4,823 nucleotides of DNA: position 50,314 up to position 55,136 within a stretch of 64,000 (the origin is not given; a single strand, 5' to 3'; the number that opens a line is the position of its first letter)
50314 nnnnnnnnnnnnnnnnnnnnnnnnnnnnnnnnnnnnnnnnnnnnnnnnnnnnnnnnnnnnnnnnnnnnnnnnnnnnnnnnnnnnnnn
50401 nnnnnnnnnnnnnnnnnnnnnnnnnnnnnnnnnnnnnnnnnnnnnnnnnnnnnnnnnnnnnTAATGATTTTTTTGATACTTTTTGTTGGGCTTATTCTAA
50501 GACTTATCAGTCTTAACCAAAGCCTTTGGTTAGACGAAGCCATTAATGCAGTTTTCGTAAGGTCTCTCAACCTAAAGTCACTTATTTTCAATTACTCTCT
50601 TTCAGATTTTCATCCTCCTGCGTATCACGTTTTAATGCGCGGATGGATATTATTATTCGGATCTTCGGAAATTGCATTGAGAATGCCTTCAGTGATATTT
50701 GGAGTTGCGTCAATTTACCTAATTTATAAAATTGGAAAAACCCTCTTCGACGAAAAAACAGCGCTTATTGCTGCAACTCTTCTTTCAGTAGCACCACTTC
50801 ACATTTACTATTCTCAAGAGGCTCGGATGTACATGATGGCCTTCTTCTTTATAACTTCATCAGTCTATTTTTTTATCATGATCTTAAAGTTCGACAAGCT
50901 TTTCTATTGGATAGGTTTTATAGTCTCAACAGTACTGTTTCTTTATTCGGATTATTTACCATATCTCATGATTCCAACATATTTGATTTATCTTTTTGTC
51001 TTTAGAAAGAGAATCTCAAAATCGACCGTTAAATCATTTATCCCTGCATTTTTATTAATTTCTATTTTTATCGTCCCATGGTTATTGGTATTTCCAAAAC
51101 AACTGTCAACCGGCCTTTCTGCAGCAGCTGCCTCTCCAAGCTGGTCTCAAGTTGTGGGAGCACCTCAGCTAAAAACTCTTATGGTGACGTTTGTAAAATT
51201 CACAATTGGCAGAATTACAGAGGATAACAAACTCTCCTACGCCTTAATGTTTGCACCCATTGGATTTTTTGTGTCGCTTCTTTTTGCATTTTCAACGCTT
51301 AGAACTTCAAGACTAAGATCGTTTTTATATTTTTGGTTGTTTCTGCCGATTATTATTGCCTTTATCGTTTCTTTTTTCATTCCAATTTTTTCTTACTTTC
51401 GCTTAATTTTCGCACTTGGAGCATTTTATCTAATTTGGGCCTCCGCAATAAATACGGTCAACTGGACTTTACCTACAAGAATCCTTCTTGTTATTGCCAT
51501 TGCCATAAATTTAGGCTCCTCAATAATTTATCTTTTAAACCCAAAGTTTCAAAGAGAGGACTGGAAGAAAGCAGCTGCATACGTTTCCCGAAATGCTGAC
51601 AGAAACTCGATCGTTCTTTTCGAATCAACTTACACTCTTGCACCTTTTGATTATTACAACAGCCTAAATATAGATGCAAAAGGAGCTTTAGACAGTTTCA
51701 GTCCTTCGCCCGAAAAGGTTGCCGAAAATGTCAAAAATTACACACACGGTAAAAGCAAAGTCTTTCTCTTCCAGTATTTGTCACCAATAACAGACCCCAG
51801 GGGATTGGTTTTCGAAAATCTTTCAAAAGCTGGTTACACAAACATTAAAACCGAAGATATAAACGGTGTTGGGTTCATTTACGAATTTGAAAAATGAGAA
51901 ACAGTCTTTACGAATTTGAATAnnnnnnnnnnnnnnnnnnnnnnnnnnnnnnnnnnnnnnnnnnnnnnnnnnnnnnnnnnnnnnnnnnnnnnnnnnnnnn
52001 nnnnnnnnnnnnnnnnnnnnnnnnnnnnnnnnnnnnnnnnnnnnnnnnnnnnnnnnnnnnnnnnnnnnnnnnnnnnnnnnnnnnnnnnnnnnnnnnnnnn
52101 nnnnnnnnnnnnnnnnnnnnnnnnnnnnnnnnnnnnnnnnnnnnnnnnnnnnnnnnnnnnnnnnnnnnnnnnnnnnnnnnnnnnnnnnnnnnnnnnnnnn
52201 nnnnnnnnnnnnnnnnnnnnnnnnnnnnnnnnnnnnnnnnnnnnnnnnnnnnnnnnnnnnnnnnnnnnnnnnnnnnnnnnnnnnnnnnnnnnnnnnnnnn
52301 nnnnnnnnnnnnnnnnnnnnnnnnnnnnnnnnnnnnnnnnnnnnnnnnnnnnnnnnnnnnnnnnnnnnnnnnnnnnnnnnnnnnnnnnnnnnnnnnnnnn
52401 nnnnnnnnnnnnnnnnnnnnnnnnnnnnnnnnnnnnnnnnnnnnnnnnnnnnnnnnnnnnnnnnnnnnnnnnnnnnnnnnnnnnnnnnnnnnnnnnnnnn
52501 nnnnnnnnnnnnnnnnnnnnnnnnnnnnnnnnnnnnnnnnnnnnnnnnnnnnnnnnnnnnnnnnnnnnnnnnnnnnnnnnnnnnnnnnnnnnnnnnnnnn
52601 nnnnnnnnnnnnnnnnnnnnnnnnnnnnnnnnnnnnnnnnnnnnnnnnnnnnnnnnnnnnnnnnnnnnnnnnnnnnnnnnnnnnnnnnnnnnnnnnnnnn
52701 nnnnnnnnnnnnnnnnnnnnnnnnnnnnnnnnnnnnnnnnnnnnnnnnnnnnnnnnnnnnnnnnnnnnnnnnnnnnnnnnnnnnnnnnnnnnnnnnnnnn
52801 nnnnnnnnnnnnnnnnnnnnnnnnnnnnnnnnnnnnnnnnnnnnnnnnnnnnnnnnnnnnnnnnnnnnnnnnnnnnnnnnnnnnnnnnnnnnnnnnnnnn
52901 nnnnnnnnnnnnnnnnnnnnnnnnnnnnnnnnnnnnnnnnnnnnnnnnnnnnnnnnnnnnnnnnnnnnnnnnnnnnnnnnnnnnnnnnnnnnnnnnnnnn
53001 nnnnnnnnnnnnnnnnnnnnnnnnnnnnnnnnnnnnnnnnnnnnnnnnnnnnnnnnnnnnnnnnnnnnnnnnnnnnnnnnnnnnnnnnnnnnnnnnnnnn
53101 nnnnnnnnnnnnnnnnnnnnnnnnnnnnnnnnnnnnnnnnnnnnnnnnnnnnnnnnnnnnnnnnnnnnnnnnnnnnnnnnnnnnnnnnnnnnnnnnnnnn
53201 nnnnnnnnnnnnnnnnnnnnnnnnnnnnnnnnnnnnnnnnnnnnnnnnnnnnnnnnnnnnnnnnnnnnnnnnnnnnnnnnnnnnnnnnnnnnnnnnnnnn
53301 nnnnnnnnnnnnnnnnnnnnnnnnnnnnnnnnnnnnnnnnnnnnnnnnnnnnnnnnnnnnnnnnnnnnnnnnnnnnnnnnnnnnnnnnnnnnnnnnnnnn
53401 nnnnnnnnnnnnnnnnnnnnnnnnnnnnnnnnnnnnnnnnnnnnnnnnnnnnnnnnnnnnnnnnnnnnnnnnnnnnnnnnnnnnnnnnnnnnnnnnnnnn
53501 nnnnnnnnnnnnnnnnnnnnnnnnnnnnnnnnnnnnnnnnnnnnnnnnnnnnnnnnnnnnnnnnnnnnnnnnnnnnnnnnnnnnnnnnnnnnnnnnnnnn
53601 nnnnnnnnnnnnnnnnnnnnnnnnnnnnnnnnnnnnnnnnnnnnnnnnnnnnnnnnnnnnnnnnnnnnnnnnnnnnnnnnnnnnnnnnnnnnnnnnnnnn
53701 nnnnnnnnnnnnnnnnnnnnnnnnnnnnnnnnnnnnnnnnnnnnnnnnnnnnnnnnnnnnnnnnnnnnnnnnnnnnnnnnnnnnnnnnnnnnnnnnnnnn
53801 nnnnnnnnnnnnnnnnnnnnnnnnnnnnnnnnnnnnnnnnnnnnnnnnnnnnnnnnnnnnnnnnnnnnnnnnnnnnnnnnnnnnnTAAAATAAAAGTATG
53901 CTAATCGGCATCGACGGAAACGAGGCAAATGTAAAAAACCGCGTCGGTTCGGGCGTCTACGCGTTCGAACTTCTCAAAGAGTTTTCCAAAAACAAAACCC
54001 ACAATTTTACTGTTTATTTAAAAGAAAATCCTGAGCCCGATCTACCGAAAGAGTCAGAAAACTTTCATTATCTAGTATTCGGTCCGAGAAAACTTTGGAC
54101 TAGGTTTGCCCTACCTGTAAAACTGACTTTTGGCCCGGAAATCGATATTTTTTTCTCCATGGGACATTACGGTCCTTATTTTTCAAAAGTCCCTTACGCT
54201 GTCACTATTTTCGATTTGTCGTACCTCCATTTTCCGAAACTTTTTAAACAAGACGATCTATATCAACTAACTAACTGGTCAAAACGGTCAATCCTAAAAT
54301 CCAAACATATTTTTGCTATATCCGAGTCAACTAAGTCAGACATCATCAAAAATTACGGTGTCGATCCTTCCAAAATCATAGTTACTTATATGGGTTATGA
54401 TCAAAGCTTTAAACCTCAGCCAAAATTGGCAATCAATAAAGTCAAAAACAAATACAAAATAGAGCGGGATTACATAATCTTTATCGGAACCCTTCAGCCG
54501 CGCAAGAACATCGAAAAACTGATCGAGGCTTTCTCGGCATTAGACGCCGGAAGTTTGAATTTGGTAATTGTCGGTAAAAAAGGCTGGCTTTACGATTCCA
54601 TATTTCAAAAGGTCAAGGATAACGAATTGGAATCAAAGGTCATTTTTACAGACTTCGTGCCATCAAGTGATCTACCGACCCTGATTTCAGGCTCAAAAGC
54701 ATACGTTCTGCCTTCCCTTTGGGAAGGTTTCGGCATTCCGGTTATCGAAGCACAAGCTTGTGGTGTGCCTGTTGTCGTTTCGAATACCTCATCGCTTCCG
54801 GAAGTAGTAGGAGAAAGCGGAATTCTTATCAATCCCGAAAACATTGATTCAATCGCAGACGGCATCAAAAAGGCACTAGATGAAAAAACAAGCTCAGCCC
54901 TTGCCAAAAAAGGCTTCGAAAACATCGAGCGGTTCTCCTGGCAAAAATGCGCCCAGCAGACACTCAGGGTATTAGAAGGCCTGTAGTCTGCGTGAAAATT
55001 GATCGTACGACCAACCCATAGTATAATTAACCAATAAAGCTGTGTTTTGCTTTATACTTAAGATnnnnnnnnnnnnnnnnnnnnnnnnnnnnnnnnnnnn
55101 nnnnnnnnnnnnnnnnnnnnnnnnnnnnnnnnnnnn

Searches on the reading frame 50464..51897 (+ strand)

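Call 27: search_protein_families(library=pfam, proteins=[window:50464-51897:+], max_evalue=0.00001)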
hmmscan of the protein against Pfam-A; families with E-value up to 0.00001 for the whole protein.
window:50464-51897:+ (477 aa): 1 family
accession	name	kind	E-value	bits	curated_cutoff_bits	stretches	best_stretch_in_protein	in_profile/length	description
PF13231.12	PMT_2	-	5.2e-18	66.2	26.1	1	50-207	2-158/160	Dolichyl-phosphate-mannose-protein mannosyltransferase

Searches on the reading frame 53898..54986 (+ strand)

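Call 28: search_protein_families(library=pfam, proteins=[window:53898-54986:+], max_evalue=0.00001)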
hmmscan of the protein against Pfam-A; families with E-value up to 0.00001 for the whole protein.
window:53898-54986:+ (362 aa): 5 families
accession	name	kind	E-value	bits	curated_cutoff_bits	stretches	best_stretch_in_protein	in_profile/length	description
PF00534.26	Glycos_transf_1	-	2.2e-38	131.9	26.4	1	184-334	9-164/172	Glycosyl transferases group 1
PF13692.12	Glyco_trans_1_4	-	7.2e-32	111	27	1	191-328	2-141/142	Glycosyl transferases group 1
PF13439.12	Glyco_transf_4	-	3.9e-10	40.5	28.5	1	17-169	3-168/170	Glycosyltransferase Family 4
PF20706.3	GT4-conflict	-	1.6e-09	37.6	26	1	190-319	197-332/385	Family 4 Glycosyltransferase in conflict systems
PF13524.12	Glyco_trans_1_2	-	6.2e-07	29.9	25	1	207-356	4-143/144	Glycosyl transferase-like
